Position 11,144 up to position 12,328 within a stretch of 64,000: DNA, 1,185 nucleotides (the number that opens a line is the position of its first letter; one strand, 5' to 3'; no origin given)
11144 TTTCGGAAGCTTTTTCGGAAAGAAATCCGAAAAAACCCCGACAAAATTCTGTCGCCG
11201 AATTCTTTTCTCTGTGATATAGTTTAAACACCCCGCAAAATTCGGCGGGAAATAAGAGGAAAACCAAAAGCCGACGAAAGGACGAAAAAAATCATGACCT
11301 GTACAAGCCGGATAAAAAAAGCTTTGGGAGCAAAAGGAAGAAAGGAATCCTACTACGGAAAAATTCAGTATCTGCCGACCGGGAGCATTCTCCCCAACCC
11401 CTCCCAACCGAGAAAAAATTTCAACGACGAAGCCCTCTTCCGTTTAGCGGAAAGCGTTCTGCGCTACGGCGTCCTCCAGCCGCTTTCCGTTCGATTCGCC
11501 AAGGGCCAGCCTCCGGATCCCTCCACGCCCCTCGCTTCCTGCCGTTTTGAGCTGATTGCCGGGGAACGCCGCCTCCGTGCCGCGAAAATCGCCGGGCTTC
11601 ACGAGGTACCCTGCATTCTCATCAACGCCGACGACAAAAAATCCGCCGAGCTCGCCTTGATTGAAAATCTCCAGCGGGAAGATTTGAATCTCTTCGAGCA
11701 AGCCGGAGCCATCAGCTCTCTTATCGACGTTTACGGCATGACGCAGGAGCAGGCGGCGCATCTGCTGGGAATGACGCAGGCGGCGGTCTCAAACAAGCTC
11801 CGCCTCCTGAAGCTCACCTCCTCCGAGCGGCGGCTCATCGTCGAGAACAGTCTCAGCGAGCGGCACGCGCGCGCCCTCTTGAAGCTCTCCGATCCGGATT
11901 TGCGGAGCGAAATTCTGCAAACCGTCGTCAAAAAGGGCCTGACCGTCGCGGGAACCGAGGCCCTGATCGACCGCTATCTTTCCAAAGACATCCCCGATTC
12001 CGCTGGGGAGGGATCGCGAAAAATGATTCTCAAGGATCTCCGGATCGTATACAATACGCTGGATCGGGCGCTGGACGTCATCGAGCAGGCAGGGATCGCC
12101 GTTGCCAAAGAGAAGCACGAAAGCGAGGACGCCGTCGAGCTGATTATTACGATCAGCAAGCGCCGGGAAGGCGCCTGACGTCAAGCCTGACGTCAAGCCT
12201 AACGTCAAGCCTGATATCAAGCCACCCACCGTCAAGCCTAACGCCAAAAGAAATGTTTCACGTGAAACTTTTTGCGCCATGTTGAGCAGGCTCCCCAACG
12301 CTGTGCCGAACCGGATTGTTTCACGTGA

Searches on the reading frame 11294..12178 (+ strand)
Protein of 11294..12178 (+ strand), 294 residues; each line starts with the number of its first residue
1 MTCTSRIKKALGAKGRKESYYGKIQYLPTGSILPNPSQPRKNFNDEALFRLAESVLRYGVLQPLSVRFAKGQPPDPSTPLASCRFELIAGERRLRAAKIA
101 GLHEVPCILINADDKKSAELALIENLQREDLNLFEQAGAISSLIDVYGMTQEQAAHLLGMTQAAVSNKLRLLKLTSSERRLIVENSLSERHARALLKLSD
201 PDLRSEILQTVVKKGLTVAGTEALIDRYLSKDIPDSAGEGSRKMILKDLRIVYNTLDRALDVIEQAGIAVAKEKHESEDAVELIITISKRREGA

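Call 7: search_protein_families(library=pfam, proteins=[window:11294-12178:+])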
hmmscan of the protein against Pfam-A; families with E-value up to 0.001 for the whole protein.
window:11294-12178:+ (294 aa): 3 families
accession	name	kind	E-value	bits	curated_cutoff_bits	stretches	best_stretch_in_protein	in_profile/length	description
PF17762.8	HTH_ParB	-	5.4e-29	100.8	22.6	1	129-228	1-100/102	ParB HTH domain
PF02195.25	ParB_N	-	9.5e-24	83.7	26.3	1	24-127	3-95/95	ParB N-terminal domain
PF13744.12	HTH_37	-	0.00015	22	27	0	137-170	20-53/80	Helix-turn-helix domain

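Call 19: find_homologous_proteins(query=window:11294-12178:+)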
Query window:11294-12178:+ (294 aa): 7999 proteins with E <= 0.001 among 8000 candidates; the best 120 are listed.
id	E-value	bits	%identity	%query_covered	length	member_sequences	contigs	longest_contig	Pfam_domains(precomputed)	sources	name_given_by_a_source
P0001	8.8e-183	624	100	100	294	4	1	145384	PF17762.9,PF02195.27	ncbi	-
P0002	2.3e-116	406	67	100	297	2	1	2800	PF17762.9,PF02195.27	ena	-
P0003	2.7e-103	363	60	99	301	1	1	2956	PF17762.9,PF02195.27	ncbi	-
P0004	1.3e-101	358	58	100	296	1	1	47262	PF17762.9,PF02195.27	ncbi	-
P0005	3.9e-101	356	58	98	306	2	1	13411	PF17762.9,PF02195.27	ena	-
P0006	6.3e-101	355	58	100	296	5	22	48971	PF17762.9,PF02195.27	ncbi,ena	-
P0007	7.0e-101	355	65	94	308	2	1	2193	PF17762.9,PF02195.27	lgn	-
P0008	1.3e-100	354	58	100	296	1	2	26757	PF17762.9,PF02195.27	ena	-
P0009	6.5e-99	349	58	95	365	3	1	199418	PF17762.9,PF02195.27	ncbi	-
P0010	1.9e-98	347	64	89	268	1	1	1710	PF17762.9,PF02195.27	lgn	-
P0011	6.4e-98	346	61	94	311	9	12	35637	PF17762.9,PF02195.27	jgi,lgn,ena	-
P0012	1.2e-96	341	58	94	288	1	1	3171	PF17762.9,PF02195.27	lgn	-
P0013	1.3e-96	341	59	96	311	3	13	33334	PF17762.9,PF02195.27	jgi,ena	-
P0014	2.7e-96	340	59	97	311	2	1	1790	PF17762.9,PF02195.27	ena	-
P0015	3.6e-96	340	59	97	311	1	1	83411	PF17762.9,PF02195.27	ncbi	-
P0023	2.9e-91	324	60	91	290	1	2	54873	PF17762.9,PF02195.27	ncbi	-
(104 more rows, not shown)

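Call 20: find_encoding_contigs(protein=P0001, flank=6000, max_places=3)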
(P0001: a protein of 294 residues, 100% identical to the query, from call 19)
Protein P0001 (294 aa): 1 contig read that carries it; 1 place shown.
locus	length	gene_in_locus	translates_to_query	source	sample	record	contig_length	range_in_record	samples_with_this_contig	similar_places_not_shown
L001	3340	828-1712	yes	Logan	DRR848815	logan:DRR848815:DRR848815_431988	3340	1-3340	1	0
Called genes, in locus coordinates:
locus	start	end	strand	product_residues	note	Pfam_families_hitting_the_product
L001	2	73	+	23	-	?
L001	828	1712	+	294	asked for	PF02195:ParB_N, PF17762:HTH_ParB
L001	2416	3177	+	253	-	PF00142:Fer4_NifH (weak), PF01656:CbiA, PF02374:ArsA_ATPase (weak), PF06564:CBP_BcsQ (weak), PF09140:MipZ, PF10609:ParA, PF13614:AAA_31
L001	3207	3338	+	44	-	?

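Call 21: find_encoding_contigs(protein=P0004, flank=6000, max_places=2)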
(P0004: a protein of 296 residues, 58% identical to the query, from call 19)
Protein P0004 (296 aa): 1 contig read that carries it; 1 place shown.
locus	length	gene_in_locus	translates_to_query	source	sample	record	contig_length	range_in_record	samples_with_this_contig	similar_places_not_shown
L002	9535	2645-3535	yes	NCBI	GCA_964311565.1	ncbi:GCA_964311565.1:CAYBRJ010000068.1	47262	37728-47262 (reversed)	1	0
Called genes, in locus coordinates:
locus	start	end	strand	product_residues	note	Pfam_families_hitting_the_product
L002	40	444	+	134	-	PF01475:FUR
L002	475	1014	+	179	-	PF21349:RUBY_RBDX, PF02915:Rubrerythrin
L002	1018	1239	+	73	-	-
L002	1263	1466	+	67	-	PF04324:Fer2_BFD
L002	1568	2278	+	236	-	-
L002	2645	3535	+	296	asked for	PF02195:ParB_N, PF17762:HTH_ParB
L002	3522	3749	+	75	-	-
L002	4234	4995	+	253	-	PF00142:Fer4_NifH (weak), PF01656:CbiA, PF02374:ArsA_ATPase (weak), PF06564:CBP_BcsQ (weak), PF09140:MipZ, PF10609:ParA, PF13614:AAA_31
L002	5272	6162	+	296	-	PF02195:ParB_N, PF17762:HTH_ParB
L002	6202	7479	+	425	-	PF02403:Seryl_tRNA_N, PF00587:tRNA-synt_2b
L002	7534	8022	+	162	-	-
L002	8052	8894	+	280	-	-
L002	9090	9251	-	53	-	-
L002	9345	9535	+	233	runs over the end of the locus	PF03591:AzlC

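Call 22: find_encoding_contigs(protein=P0009, flank=6000, max_places=2)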
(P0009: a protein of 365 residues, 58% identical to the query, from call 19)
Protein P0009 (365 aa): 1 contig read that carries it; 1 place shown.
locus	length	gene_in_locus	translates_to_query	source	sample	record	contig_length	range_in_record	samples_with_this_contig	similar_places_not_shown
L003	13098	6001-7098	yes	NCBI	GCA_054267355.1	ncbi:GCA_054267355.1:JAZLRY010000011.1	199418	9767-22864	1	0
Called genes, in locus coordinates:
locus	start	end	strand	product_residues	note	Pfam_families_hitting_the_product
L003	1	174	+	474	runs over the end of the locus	PF07501:G5, PF01551:Peptidase_M23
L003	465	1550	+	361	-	PF01381:HTH_3, PF12844:HTH_19, PF13560:HTH_31 (weak)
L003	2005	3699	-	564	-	-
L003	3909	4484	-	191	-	PF25087:GMPPB_C (faint), PF00132:Hexapep, PF14602:Hexapep_2 (weak)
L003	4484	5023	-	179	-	PF21349:RUBY_RBDX, PF02915:Rubrerythrin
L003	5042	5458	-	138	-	PF01475:FUR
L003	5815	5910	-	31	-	-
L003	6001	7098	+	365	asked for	PF02195:ParB_N, PF17762:HTH_ParB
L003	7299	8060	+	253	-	PF00142:Fer4_NifH (weak), PF01656:CbiA, PF02374:ArsA_ATPase (weak), PF06564:CBP_BcsQ (weak), PF09140:MipZ, PF10609:ParA, PF13614:AAA_31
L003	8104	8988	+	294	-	PF02195:ParB_N, PF01978:TrmB (faint), PF17762:HTH_ParB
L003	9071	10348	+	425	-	PF02403:Seryl_tRNA_N, PF00587:tRNA-synt_2b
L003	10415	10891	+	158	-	-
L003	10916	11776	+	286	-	-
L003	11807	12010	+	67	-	-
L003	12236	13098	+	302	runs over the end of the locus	-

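Call 23: find_encoding_contigs(protein=P0006, flank=6000, max_places=3)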
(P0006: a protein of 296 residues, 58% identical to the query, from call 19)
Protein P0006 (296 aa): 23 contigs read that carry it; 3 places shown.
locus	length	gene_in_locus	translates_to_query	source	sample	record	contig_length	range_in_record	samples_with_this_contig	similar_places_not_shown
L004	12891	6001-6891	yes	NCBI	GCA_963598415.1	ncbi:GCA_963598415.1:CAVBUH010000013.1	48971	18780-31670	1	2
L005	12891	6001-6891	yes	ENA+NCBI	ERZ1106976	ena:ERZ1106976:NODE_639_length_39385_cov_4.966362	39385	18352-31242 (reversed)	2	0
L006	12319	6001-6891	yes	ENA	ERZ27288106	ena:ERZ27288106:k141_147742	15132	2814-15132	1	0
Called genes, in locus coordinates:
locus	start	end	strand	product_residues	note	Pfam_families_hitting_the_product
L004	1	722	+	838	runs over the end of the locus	PF00403:HMA, PF00122:E1-E2_ATPase, PF00702:Hydrolase, PF00403:HMA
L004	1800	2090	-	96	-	PF20124:DUF6514 (weak)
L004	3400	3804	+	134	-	PF01475:FUR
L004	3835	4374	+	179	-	PF21349:RUBY_RBDX, PF02915:Rubrerythrin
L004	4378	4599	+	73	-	-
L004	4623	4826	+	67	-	PF04324:Fer2_BFD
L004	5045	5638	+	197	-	-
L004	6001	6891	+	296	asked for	PF02195:ParB_N, PF17762:HTH_ParB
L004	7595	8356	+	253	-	PF00142:Fer4_NifH (weak), PF01656:CbiA, PF02374:ArsA_ATPase (weak), PF06564:CBP_BcsQ (weak), PF09140:MipZ, PF10609:ParA, PF13614:AAA_31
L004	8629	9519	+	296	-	PF02195:ParB_N, PF17762:HTH_ParB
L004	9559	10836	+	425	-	PF02403:Seryl_tRNA_N, PF00587:tRNA-synt_2b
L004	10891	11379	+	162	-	-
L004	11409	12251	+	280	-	-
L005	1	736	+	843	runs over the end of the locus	PF00403:HMA, PF00122:E1-E2_ATPase, PF00702:Hydrolase, PF00403:HMA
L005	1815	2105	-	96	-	PF20124:DUF6514 (weak)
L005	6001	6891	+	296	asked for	PF02195:ParB_N, PF17762:HTH_ParB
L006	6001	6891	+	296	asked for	PF02195:ParB_N, PF17762:HTH_ParB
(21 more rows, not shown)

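Call 24: find_encoding_contigs(protein=P0015, flank=6000, max_places=2)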
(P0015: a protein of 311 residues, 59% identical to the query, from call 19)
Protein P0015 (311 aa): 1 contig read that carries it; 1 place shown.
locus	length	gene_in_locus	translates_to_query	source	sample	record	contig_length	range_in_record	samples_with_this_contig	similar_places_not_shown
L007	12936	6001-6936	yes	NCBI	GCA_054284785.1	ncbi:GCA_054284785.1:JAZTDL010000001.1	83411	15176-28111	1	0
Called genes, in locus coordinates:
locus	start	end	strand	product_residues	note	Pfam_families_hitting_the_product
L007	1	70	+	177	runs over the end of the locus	-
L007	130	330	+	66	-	-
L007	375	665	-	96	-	-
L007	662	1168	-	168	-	-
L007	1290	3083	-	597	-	PF08439:Peptidase_M3_N, PF01432:Peptidase_M3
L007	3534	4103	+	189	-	PF04542:Sigma70_r2, PF07638:Sigma70_ECF (weak), PF08281:Sigma70_r4_2, PF04545:Sigma70_r4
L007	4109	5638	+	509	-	PF23750:RsgI_M, PF03413:PepSY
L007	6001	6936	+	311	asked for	PF02195:ParB_N, PF17762:HTH_ParB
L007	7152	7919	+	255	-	PF00142:Fer4_NifH (faint), PF01656:CbiA, PF02374:ArsA_ATPase (weak), PF06564:CBP_BcsQ (faint), PF09140:MipZ, PF10609:ParA, PF13614:AAA_31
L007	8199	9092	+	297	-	PF02195:ParB_N, PF17762:HTH_ParB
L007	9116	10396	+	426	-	PF02403:Seryl_tRNA_N, PF00587:tRNA-synt_2b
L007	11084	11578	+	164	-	-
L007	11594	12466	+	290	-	-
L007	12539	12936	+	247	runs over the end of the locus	PF14808:TMEM164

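Call 25: find_encoding_contigs(protein=P0011, flank=6000, max_places=2)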
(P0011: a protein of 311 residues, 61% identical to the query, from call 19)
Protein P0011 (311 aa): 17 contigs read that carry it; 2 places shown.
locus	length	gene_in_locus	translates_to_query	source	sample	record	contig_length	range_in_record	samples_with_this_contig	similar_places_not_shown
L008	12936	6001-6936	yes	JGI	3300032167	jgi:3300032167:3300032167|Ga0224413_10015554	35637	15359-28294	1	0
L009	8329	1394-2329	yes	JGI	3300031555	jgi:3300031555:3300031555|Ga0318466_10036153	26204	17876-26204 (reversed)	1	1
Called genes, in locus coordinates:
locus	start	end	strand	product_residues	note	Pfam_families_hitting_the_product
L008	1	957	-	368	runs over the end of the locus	PF00005:ABC_tran, PF13304:AAA_21 (weak)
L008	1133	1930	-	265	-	-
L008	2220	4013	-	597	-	PF08439:Peptidase_M3_N, PF01432:Peptidase_M3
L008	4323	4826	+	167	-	-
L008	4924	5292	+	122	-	PF04480:DUF559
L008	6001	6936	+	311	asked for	PF02195:ParB_N, PF17762:HTH_ParB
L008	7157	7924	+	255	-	PF00142:Fer4_NifH (faint), PF01656:CbiA, PF02374:ArsA_ATPase (weak), PF06564:CBP_BcsQ (weak), PF09140:MipZ, PF10609:ParA, PF13614:AAA_31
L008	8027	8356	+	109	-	-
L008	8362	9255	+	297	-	PF02195:ParB_N, PF17762:HTH_ParB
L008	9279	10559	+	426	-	PF02403:Seryl_tRNA_N, PF00587:tRNA-synt_2b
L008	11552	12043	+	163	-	-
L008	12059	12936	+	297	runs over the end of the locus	-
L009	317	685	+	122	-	PF04480:DUF559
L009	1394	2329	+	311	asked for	PF02195:ParB_N, PF17762:HTH_ParB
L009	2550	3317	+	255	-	PF00142:Fer4_NifH (faint), PF01656:CbiA, PF02374:ArsA_ATPase (weak), PF06564:CBP_BcsQ (weak), PF09140:MipZ, PF10609:ParA, PF13614:AAA_31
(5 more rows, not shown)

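Call 26: find_encoding_contigs(protein=P0023, flank=6000, max_places=2)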
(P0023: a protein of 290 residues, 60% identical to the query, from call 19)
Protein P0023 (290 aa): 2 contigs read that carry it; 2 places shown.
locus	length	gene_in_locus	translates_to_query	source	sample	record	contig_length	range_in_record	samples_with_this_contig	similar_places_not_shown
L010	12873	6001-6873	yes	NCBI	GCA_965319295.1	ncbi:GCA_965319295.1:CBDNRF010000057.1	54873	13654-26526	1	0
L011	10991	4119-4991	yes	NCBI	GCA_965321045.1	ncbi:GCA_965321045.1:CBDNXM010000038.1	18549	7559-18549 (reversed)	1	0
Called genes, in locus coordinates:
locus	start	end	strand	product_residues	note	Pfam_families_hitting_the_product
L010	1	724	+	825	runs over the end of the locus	PF00521:DNA_topoisoIV, PF03989:DNA_gyraseA_C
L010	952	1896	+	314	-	PF04055:Radical_SAM, PF16199:Radical_SAM_C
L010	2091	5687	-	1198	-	PF01855:POR_N, PF17147:PFOR_II, PF01558:POR, PF10371:EKR, PF13187:Fer4_9 (weak), PF12838:Fer4_7 (weak), PF13484:Fer4_16 (weak), PF02775:TPP_enzyme_C, +3 more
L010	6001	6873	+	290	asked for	PF02195:ParB_N, PF17762:HTH_ParB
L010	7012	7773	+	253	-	PF00142:Fer4_NifH (weak), PF01656:CbiA, PF02374:ArsA_ATPase (weak), PF06564:CBP_BcsQ (weak), PF09140:MipZ, PF10609:ParA, PF13614:AAA_31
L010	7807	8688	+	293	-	PF02195:ParB_N, PF17762:HTH_ParB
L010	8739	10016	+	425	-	PF02403:Seryl_tRNA_N, PF00587:tRNA-synt_2b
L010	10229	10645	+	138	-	-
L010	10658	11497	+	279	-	-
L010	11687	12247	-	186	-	PF02441:Flavoprotein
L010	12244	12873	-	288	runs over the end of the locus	PF16924:DpaA_N, PF01262:AlaDh_PNT_C (faint), PF02826:2-Hacid_dh_C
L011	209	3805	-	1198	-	PF01855:POR_N, PF17147:PFOR_II, PF01558:POR, PF10371:EKR, PF13187:Fer4_9 (weak), PF12838:Fer4_7 (weak), PF13484:Fer4_16 (weak), PF02775:TPP_enzyme_C, +3 more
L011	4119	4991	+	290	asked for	PF02195:ParB_N, PF17762:HTH_ParB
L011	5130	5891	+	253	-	PF00142:Fer4_NifH (weak), PF01656:CbiA, PF02374:ArsA_ATPase (weak), PF06564:CBP_BcsQ (weak), PF09140:MipZ, PF10609:ParA, PF13614:AAA_31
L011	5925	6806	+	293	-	PF02195:ParB_N, PF17762:HTH_ParB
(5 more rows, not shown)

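Call 34: search_protein_families(library=ncbifam, proteins=[window:11294-12178:+])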
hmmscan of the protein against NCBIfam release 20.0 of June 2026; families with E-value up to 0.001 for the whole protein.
window:11294-12178:+ (294 aa): 6 families
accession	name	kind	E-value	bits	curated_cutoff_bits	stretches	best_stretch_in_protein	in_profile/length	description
TIGR04285.1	nucleoid_noc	exception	4.8e-78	262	315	1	23-289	1-255/255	nucleoid occlusion protein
TIGR00180.1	parB_part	domain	1.4e-38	132.5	58.45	1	25-209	6-183/186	ParB/RepB/Spo0J family partition protein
TIGR03734.1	PRTRC_parB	hypoth_equivalog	4.3e-25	88.3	278.6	1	38-229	7-190/555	PRTRC system ParB family protein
NF010406.0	PRK13832.1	subfamily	5.6e-11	41.7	640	1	35-172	15-142/578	plasmid partitioning protein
TIGR03454.1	partition_RepB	equivalog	1.1e-06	28.3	201.5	1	27-171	67-200/325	plasmid partitioning protein RepB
NF010440.0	PRK13866.1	equivalog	0.00014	21.2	522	1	78-140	111-172/336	plasmid partitioning protein RepB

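Call 35: search_solved_structures(query=window:11294-12178:+, show_alignments=4, max_evalue=1e-10)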
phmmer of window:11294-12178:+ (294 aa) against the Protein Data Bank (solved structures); distinct sequences matched with E-value up to 1e-10: 12.
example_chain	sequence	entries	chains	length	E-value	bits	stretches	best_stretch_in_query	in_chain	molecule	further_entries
7nfu_A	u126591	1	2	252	1.5e-41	146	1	22-228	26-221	Nucleoid occlusion protein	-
7ng0_A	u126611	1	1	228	1.9e-41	145.6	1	23-228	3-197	Nucleoid occlusion protein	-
7ol9_A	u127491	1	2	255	4.4e-39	137.9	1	23-229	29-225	Nucleoid occlusion protein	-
1vz0_A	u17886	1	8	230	8.7e-38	133.6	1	24-241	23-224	Chromosome-partitioning protein Spo0J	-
6sdk_A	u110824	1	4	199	9.3e-38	133.5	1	27-227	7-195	Stage 0 sporulation protein J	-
7bnk_A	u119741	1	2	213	2.2e-33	119.2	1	26-235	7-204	ParB family protein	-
7bnr_A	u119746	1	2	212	1.5e-32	116.4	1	26-235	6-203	ParB family protein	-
7o0n_A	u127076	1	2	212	1.6e-32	116.4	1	26-235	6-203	ParB family protein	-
4umk_A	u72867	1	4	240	2.1e-32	115.9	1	26-225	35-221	PROBABLE CHROMOSOME-PARTITIONING PROTEIN PARB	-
6t1f_A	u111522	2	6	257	2e-31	112.7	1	26-228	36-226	Chromosome-partitioning protein ParB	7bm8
6y93_A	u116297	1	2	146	3.4e-23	85.8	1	117-229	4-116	Nucleoid occlusion protein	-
6s6h_A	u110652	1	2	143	3.3e-14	56.3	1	119-241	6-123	Chromosome-partitioning protein ParB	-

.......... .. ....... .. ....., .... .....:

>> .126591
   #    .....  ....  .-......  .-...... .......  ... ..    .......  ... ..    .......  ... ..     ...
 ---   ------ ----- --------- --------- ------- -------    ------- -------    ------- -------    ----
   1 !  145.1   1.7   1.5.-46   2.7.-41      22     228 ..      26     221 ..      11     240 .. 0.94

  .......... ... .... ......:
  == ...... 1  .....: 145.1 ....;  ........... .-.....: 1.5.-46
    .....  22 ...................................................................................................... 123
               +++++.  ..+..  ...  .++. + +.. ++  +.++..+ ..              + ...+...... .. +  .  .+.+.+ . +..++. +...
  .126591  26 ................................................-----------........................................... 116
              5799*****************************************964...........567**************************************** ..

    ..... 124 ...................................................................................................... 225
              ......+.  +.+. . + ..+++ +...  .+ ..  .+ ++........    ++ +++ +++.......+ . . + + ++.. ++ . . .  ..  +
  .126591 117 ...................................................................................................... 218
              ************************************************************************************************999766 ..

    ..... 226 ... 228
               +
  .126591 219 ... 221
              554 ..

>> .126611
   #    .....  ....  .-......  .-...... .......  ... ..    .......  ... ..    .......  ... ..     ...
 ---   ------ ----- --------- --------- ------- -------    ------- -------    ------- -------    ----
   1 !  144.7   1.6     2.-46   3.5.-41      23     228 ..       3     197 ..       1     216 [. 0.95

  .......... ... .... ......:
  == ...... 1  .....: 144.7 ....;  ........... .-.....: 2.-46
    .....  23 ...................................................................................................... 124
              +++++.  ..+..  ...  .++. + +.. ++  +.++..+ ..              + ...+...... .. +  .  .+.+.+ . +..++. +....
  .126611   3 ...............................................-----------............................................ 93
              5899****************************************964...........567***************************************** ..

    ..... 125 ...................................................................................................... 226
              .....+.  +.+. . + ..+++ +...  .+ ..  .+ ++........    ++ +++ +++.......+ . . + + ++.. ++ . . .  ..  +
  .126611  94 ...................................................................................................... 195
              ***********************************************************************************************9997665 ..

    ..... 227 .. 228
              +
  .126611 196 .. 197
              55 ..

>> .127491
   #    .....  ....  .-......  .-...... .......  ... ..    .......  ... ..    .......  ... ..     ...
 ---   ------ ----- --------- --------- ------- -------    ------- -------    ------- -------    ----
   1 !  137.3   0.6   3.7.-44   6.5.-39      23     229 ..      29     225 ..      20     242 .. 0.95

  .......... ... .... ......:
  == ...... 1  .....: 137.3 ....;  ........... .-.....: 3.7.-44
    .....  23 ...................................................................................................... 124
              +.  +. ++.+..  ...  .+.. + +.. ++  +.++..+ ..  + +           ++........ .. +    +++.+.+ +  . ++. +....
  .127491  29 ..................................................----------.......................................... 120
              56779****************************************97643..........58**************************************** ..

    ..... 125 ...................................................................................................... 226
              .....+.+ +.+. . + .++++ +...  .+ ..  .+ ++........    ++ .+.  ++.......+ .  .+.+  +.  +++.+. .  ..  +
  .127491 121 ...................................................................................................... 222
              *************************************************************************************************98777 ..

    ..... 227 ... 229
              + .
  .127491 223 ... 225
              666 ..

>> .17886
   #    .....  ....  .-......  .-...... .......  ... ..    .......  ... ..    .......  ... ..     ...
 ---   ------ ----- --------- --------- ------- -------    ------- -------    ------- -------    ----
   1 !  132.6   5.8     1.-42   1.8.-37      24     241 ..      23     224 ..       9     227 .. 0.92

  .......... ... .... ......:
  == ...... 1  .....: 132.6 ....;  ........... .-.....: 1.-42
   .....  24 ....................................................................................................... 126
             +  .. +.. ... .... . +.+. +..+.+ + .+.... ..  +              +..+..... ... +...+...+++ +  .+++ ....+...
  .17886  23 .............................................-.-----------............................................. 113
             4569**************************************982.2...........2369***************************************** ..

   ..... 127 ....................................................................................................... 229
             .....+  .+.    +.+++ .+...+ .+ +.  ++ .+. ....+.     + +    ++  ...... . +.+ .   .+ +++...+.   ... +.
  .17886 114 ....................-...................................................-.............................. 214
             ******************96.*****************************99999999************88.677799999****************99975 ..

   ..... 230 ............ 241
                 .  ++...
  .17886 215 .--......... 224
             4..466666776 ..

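Call 51: find_encoding_contigs(protein=P0002, flank=6000, max_places=3)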
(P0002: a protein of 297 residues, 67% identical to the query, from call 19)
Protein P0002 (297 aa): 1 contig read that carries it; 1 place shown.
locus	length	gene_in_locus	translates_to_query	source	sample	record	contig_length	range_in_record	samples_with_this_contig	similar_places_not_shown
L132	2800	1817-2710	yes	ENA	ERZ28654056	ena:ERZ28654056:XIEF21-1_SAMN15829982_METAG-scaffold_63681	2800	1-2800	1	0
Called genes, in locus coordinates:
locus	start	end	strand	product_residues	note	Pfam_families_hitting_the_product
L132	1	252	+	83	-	?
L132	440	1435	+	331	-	PF00356:LacI, PF00532:Peripla_BP_1, PF13407:Peripla_BP_4, PF13377:Peripla_BP_3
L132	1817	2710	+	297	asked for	PF02195:ParB_N, PF17762:HTH_ParB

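Call 52: find_encoding_contigs(protein=P0007, flank=6000, max_places=3)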
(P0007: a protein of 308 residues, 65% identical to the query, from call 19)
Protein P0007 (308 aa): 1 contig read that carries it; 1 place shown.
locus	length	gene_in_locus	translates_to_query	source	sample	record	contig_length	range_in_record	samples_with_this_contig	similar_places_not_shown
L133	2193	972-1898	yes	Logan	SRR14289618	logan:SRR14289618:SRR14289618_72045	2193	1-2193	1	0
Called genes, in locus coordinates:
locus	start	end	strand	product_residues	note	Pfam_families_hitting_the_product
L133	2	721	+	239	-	?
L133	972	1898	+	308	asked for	PF02195:ParB_N, PF17762:HTH_ParB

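Call 53: find_encoding_contigs(protein=P0003, flank=6000, max_places=3)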
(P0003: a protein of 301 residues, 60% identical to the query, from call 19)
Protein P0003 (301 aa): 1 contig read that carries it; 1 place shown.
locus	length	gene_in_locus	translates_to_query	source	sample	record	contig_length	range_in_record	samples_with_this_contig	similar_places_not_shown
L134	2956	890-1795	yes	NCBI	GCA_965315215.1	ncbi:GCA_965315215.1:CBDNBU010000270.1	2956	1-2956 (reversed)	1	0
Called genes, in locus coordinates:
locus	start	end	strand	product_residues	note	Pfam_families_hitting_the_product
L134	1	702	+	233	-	?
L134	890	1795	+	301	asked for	PF02195:ParB_N, PF17762:HTH_ParB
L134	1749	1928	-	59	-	-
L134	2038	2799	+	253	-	PF00142:Fer4_NifH (weak), PF01656:CbiA, PF02374:ArsA_ATPase (weak), PF06564:CBP_BcsQ (weak), PF09140:MipZ, PF10609:ParA, PF13614:AAA_31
